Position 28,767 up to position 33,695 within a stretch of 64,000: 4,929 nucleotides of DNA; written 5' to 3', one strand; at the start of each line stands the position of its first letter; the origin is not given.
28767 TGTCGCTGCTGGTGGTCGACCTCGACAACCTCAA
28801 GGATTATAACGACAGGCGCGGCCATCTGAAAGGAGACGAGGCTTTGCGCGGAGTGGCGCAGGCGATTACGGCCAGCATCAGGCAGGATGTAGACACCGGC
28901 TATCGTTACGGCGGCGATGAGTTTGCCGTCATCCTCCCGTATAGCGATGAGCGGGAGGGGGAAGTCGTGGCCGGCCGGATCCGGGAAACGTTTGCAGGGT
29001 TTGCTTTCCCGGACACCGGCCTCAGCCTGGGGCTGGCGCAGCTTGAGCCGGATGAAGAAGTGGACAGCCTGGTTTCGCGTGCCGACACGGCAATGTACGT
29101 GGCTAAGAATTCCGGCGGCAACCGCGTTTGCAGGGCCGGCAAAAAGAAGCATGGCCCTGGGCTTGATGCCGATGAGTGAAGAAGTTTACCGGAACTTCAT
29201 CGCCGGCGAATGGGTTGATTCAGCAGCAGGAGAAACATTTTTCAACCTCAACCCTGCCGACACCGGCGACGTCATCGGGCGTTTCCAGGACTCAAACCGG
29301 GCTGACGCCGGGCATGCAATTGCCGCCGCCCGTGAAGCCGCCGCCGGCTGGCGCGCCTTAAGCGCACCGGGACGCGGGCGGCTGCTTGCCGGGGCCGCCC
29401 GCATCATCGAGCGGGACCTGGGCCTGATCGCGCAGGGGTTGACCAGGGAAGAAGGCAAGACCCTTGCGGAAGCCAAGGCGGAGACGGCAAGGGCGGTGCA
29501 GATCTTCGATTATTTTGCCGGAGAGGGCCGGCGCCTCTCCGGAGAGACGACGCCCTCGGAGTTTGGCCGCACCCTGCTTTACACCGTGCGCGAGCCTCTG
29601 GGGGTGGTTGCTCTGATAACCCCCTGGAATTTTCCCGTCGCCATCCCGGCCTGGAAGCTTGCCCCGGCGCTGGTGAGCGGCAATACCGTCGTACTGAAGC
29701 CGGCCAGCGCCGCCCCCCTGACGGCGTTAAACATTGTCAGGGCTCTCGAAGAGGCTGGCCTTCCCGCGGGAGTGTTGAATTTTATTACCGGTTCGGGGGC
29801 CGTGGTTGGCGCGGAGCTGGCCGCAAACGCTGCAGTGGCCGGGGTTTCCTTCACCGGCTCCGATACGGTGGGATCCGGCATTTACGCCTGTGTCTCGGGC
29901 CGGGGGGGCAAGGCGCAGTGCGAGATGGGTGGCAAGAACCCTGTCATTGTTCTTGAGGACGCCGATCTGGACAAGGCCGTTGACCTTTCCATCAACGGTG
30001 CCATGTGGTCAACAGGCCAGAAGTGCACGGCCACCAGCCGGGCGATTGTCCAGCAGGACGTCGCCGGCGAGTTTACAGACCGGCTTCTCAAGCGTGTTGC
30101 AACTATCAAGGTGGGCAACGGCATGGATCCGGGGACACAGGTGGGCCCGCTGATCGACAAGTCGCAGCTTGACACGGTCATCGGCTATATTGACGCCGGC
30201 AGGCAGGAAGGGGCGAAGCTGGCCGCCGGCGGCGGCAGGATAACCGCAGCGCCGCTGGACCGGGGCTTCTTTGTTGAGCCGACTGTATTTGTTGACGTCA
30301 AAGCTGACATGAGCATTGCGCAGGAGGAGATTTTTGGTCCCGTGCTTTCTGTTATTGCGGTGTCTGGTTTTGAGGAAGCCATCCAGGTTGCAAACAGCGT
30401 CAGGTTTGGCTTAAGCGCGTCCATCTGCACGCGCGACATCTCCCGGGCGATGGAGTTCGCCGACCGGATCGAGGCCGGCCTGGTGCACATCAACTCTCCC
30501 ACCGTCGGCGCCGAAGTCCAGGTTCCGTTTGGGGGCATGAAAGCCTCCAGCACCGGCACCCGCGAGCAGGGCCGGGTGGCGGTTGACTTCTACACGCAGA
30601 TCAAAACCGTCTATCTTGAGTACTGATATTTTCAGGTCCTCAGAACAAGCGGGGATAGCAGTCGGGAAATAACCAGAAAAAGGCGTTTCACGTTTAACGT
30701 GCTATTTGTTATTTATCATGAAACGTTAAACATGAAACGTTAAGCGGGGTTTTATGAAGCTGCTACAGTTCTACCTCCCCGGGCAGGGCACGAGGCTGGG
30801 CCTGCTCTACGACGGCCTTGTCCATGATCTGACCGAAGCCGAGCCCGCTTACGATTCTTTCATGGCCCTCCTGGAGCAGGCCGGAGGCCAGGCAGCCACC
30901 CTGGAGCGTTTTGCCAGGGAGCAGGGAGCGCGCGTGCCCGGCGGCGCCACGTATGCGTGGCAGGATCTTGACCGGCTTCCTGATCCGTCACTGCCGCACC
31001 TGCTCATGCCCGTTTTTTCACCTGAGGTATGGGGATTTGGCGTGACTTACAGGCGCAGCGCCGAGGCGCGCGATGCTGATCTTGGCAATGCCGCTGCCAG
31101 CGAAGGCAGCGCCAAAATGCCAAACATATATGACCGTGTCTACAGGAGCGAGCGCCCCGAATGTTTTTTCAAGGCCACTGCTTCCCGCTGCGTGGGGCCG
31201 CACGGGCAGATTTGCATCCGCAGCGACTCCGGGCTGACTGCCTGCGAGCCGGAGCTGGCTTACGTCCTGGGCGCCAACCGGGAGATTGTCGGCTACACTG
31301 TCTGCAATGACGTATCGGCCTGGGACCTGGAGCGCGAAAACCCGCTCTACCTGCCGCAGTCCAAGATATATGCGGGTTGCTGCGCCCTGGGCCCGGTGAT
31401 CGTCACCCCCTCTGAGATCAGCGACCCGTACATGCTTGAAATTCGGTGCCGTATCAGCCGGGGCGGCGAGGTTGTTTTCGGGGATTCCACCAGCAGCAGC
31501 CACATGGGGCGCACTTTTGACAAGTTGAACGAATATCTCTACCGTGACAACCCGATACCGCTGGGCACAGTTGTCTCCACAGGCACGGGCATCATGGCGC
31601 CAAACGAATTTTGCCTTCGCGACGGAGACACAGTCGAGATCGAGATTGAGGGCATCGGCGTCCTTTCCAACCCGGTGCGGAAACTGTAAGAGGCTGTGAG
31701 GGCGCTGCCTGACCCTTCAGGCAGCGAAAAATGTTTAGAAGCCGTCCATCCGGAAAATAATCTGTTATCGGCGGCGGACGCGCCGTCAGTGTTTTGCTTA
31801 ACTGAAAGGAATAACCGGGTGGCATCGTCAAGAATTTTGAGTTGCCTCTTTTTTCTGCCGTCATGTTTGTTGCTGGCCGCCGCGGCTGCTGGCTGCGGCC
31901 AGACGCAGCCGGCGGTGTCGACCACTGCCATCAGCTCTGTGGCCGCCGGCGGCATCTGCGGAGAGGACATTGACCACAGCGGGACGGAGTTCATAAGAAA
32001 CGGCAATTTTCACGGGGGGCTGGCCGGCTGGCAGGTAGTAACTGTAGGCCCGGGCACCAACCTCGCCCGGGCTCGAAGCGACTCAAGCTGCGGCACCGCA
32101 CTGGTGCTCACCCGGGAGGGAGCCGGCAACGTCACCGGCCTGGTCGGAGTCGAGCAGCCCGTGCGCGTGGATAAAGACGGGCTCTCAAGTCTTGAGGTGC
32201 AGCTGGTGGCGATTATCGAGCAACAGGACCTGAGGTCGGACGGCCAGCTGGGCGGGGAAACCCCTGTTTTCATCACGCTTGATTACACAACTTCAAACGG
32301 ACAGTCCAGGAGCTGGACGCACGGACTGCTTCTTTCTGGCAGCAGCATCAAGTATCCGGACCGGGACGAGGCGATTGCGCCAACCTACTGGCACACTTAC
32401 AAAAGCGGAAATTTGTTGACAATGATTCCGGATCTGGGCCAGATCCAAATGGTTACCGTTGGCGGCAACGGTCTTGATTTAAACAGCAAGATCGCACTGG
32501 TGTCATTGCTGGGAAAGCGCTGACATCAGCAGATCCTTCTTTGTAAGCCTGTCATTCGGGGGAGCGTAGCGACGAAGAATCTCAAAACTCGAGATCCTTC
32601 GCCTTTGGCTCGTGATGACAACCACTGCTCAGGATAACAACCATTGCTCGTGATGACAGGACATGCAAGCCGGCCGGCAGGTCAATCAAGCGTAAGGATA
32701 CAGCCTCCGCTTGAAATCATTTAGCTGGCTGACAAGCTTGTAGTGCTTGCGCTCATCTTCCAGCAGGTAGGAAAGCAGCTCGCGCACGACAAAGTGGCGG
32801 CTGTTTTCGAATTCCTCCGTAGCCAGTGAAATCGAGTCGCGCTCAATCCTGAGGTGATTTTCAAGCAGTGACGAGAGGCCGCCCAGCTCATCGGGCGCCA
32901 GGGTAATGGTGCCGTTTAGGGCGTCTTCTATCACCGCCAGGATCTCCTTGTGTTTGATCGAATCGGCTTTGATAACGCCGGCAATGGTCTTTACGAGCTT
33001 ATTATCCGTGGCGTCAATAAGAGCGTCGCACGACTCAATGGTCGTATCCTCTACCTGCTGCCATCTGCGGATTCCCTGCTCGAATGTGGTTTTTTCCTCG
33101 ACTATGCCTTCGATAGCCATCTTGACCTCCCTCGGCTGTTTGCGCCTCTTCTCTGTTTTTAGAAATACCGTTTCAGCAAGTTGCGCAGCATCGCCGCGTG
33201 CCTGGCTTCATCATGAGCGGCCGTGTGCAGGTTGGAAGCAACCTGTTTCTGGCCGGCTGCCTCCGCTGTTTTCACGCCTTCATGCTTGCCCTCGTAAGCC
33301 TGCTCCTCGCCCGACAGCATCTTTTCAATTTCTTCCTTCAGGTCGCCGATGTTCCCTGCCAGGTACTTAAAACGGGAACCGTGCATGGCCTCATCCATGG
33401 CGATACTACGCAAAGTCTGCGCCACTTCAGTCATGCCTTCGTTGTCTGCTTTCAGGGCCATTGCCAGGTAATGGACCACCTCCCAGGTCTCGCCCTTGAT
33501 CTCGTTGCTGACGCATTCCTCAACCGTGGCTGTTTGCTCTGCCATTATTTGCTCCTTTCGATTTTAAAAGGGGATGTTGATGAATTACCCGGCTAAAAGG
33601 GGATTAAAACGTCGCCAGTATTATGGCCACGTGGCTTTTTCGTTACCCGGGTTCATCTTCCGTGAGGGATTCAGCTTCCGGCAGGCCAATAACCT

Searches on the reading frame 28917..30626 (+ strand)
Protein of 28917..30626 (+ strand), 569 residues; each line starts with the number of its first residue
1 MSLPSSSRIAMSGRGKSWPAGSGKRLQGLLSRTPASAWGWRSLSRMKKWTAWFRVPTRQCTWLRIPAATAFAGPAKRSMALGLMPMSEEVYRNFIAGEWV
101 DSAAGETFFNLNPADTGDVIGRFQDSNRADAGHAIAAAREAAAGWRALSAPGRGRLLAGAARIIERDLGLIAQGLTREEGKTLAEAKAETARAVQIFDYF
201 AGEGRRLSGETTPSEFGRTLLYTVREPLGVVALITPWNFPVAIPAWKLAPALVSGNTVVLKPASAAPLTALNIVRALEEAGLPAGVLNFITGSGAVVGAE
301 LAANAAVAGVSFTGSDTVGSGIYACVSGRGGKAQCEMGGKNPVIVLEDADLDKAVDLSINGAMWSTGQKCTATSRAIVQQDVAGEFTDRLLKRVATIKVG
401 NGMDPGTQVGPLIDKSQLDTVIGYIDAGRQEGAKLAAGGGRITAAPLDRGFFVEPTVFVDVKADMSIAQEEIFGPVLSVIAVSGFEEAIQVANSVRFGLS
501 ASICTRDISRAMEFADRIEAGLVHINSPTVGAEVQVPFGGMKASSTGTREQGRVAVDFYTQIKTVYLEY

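Call 91: search_protein_families(library=pfam, proteins=[window:28917-30626:+], max_evalue=0.0001)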
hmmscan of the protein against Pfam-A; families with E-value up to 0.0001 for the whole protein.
window:28917-30626:+ (569 aa): 1 family
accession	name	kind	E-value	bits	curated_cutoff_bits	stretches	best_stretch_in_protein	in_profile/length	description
PF00171.27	Aldedh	-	1.5e-170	568.1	23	1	99-565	1-461/461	Aldehyde dehydrogenase family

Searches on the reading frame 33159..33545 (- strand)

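Call 91: search_protein_families(library=pfam, proteins=[window:33159-33545:-], max_evalue=0.0001)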
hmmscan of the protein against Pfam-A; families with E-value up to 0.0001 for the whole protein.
window:33159-33545:- (128 aa): 2 families
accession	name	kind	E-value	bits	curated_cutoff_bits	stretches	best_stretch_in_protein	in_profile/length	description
PF02915.23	Rubrerythrin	-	3.2e-10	41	22.8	1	13-71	4-61/137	Rubrerythrin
PF00210.30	Ferritin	-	6.2e-05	23.4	24.5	0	66-126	78-138/142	Ferritin-like domain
